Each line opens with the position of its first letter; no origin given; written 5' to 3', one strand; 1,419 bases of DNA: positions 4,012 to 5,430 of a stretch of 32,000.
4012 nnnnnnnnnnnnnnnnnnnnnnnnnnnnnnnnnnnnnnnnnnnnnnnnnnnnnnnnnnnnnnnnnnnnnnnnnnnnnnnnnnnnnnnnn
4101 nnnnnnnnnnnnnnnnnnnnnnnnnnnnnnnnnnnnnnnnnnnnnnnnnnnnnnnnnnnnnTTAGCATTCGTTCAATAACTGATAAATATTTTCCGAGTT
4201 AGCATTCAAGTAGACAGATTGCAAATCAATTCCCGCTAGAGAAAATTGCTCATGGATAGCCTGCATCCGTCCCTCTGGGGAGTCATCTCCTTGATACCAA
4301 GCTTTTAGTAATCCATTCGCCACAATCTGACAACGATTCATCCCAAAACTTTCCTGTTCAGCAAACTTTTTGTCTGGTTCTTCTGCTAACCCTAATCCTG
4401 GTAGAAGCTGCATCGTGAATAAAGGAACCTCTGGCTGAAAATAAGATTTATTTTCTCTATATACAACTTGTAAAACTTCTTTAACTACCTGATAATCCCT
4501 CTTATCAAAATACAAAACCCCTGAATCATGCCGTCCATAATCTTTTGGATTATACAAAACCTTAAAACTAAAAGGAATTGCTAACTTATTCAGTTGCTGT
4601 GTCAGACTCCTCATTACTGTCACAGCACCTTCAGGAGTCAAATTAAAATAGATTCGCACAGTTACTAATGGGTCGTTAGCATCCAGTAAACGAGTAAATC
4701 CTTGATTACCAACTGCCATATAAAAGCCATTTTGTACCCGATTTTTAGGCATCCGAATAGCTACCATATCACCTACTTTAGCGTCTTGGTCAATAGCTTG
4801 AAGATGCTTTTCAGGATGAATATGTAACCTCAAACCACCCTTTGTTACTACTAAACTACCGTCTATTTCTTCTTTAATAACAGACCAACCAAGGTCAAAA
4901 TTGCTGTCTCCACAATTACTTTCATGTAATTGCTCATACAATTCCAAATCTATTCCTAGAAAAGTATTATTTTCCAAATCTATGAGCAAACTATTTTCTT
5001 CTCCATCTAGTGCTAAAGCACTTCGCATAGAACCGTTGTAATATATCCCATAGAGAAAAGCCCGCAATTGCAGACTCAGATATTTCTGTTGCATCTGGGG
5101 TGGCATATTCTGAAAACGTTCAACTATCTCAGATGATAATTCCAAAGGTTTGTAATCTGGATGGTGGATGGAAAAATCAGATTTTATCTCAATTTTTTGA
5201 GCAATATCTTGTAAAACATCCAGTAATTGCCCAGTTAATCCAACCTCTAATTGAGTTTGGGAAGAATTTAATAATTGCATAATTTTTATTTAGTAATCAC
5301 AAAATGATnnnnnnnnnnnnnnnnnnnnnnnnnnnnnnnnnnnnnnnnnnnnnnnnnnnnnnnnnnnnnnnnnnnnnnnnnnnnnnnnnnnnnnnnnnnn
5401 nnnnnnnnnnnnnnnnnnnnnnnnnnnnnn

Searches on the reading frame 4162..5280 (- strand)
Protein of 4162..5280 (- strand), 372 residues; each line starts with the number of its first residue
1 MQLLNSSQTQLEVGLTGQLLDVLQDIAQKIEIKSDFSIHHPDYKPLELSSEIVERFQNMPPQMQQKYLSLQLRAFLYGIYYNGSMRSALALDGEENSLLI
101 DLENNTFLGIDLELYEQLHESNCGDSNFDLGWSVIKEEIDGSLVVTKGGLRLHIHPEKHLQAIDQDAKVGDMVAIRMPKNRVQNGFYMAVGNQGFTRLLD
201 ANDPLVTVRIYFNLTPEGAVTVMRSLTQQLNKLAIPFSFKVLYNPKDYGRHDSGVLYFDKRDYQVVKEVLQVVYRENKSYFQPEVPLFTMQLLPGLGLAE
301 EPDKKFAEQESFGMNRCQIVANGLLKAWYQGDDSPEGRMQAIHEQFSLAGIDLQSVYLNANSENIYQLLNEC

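Call 5: search_protein_families(library=pfam, proteins=[window:4162-5280:-], max_evalue=0.01)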
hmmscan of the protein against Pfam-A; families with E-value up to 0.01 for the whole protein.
window:4162-5280:- (372 aa): 1 family
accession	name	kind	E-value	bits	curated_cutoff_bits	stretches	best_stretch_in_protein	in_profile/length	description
PF17914.6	HopA1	-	5.6e-63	212.3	22.7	1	177-358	1-170/170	HopA1 effector protein family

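Call 6: search_protein_families(library=ncbifam, proteins=[window:4162-5280:-], max_evalue=0.01)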
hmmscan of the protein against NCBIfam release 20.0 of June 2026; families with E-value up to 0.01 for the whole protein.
window:4162-5280:- (372 aa): 0 families

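Call 7: find_related_loci(query=window:4162-5280:-, collection=genome_contigs, flank=10000)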
Query window:4162-5280:- (372 aa) in genome_contigs; peptide patterns used: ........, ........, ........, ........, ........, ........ (x = any residue, [..] = any of these).
600 stretches matched a pattern (row limit reached: there are more); 499 encode a relative of the query (tblastn E <= 1e-3); the best 80 are kept; 80 distinct loci.
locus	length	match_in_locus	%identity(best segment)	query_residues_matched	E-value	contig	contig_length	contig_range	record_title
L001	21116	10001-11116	88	1-372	0e+0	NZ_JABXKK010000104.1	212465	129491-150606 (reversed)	MAG: Nostoc sp. NMS8 NODE_23_length_212465_cov_93.0407, whole genome shotgun sequence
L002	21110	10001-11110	80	1-372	0e+0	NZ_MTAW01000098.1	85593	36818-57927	Nostoc sp. 106C 38_85593_30.4047_97_85593_0.407323028752351, whole genome shotgun sequence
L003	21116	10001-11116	78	1-372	0e+0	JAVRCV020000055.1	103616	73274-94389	MAG: Aulosira sp. ZfuVER01 Aulosira_sp_ZfuVER01_55, whole genome shotgun sequence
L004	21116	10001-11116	77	1-372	0e+0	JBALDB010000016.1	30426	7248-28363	MAG: Nostoc sp. isolate P12642 bin 1 NODE_484_length_30426_cov_174.702318, whole genome shotgun sequence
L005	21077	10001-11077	77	11-369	0e+0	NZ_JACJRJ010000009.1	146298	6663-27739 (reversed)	Cylindrospermum sp. FACHB-282 contig9, whole genome shotgun sequence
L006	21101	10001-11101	77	1-367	0e+0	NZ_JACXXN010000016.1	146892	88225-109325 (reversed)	Nostoc sp. MG11 NODE_16_length_146892_cov_8.235594, whole genome shotgun sequence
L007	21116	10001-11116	73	1-372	0e+0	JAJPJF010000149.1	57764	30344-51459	MAG: Nostocales cyanobacterium Centralia_MAG_434 k107_1653105, whole genome shotgun sequence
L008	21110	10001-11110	75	1-370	0e+0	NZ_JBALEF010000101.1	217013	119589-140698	MAG: Nostoc sp. isolate P6447 bin 3 NODE_10_length_217013_cov_53.325427, whole genome shotgun sequence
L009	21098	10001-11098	75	1-366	0e+0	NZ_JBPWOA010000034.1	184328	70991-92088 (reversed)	Anabaena sp. WFMT contig_34, whole genome shotgun sequence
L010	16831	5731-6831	74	1-367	0e+0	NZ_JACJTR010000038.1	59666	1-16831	Nostoc sp. FACHB-892 contig38, whole genome shotgun sequence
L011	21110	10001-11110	74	1-372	0e+0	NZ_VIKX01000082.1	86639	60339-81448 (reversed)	Dolichospermum sp. UHCC 0259 scaffold82_cov0, whole genome shotgun sequence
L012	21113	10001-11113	75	1-370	0e+0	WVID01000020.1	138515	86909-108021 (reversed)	Nostoc sp. B(2019) strain B NODE_20_length_138515_cov_48.373814, whole genome shotgun sequence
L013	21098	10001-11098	75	1-366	0e+0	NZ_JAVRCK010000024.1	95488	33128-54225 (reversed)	MAG: Nostoc sp. DedSLP03 contig_24, whole genome shotgun sequence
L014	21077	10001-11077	76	11-369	0e+0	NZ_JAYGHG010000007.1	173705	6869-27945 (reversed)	Nodularia harveyana UHCC-0300 NODE_7_length_173705_cov_29.774292, whole genome shotgun sequence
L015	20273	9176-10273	75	1-366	0e+0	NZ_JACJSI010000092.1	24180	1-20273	Nostoc flagelliforme FACHB-838 contig92, whole genome shotgun sequence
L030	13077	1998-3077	72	11-370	8e-176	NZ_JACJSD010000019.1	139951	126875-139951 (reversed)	Nostoc sp. FACHB-280 contig19, whole genome shotgun sequence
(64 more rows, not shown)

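Call 36: search_solved_structures(query=window:4162-5280:-, max_evalue=1, show_alignments=2)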
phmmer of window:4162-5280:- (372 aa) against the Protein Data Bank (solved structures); distinct sequences matched with E-value up to 1: 2.
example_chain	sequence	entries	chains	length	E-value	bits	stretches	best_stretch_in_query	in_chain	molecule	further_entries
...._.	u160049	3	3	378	1.5e-07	33.9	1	179-327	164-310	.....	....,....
5jgh_A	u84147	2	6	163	0.0021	20.3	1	33-80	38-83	ARS-binding factor 2, mitochondrial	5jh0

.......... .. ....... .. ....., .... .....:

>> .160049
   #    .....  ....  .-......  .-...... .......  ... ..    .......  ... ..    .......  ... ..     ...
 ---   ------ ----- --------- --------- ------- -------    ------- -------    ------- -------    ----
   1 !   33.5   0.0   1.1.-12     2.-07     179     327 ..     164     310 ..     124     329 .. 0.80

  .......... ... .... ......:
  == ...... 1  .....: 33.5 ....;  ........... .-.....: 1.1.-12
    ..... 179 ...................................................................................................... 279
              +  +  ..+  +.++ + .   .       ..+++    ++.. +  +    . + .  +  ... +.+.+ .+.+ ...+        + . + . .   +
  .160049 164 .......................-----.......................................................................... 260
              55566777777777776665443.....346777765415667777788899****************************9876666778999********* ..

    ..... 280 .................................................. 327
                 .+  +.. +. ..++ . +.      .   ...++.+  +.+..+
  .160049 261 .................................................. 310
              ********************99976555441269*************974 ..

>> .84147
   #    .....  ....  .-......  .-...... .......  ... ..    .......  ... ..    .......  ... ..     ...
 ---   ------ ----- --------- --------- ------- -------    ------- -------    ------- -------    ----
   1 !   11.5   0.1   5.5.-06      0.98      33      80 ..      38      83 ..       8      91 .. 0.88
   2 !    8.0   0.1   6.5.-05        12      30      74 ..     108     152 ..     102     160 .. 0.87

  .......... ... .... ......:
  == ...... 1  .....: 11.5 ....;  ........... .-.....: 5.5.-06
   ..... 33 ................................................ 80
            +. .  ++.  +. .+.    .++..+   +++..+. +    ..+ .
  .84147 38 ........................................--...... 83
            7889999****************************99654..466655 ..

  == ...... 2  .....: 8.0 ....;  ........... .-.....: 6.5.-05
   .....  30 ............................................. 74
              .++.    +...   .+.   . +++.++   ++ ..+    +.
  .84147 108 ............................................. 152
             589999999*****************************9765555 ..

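Call 47: search_protein_families(library=pfam, proteins=[L030:6758-7528:-, L030:7850-9397:-, L030:9618-12347:-, L030:12241-12981:-], max_evalue=0.001)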
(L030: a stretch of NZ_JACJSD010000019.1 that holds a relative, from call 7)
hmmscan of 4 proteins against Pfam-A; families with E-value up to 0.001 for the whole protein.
L030:6758-7528:- (256 aa): 4 families
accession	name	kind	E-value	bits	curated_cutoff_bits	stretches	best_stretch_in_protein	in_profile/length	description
PF00639.27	Rotamase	-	1.9e-11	45.2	21.7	1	141-216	21-96/97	PPIC-type PPIASE domain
PF13616.12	Rotamase_3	-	1.7e-08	35.5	22.5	1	140-217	38-114/116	PPIC-type PPIASE domain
PF13145.12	Rotamase_2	-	1.1e-05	26.7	27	1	176-222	65-112/121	PPIC-type PPIASE domain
PF09312.16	SurA_N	-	3.4e-05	24.4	30.8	1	33-95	45-106/118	SurA N-terminal domain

L030:7850-9397:- (515 aa): 4 families
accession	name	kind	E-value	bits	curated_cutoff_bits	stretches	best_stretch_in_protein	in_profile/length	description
PF13437.12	HlyD_3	-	1.3e-18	68.2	22.2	1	365-483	2-106/106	HlyD family secretion protein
PF13533.13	Biotin_lipoyl_2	-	3.7e-07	30.3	29.8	1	100-127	2-29/32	Biotin-lipoyl like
PF00364.28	Biotin_lipoyl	-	2.9e-06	27.5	22.1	1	99-128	43-72/73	Biotin-requiring enzyme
PF16576.10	HlyD_D23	-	2.6e-05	24.1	30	0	243-445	24-186/214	Barrel-sandwich domain of CusB or HlyD membrane-fusion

L030:9618-12347:- (909 aa): 5 families
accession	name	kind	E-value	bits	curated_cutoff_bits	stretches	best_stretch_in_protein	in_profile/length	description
PF00664.28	ABC_membrane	-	1.3e-51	176.3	28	1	352-619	3-273/274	ABC transporter transmembrane region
PF03412.21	Peptidase_C39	-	1.6e-41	141.7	22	1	196-323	2-131/133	Peptidase C39 family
PF00005.33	ABC_tran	-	2.1e-38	132.5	25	1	685-834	1-137/137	ABC transporter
PF00027.35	cNMP_binding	-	4.9e-11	42.9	27.5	1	45-121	11-89/89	Cyclic nucleotide-binding domain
PF02463.25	SMC_N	-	4.8e-05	23.3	40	0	723-873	108-208/220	RecF/RecN/SMC N terminal domain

L030:12241-12981:- (246 aa): 8 families
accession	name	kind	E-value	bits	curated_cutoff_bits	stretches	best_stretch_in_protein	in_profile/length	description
PF13565.12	HTH_32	-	4.2e-10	40.5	33.7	1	75-154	1-73/73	Homeodomain-like domain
PF13384.12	HTH_23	-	6e-08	32.7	24.6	1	45-82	3-40/50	Homeodomain-like domain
PF13592.12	HTH_33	-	3.7e-07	30.1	25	1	125-160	2-37/60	Winged helix-turn helix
PF13518.12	HTH_28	-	4.9e-07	30.2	25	1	48-88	1-42/52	Helix-turn-helix domain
PF13551.12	HTH_29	-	5.5e-07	30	28.1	1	49-81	1-34/64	Winged helix-turn helix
PF04218.19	CENP-B_N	-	1.1e-06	28.6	21.2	1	47-80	10-43/53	CENP-B N-terminal DNA-binding domain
PF13936.12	HTH_38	-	3.5e-05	23.9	27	1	47-76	8-37/44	Helix-turn-helix domain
PF08281.18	Sigma70_r4_2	-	0.00021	21.3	25.7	1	47-84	14-51/54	Sigma-70, region 4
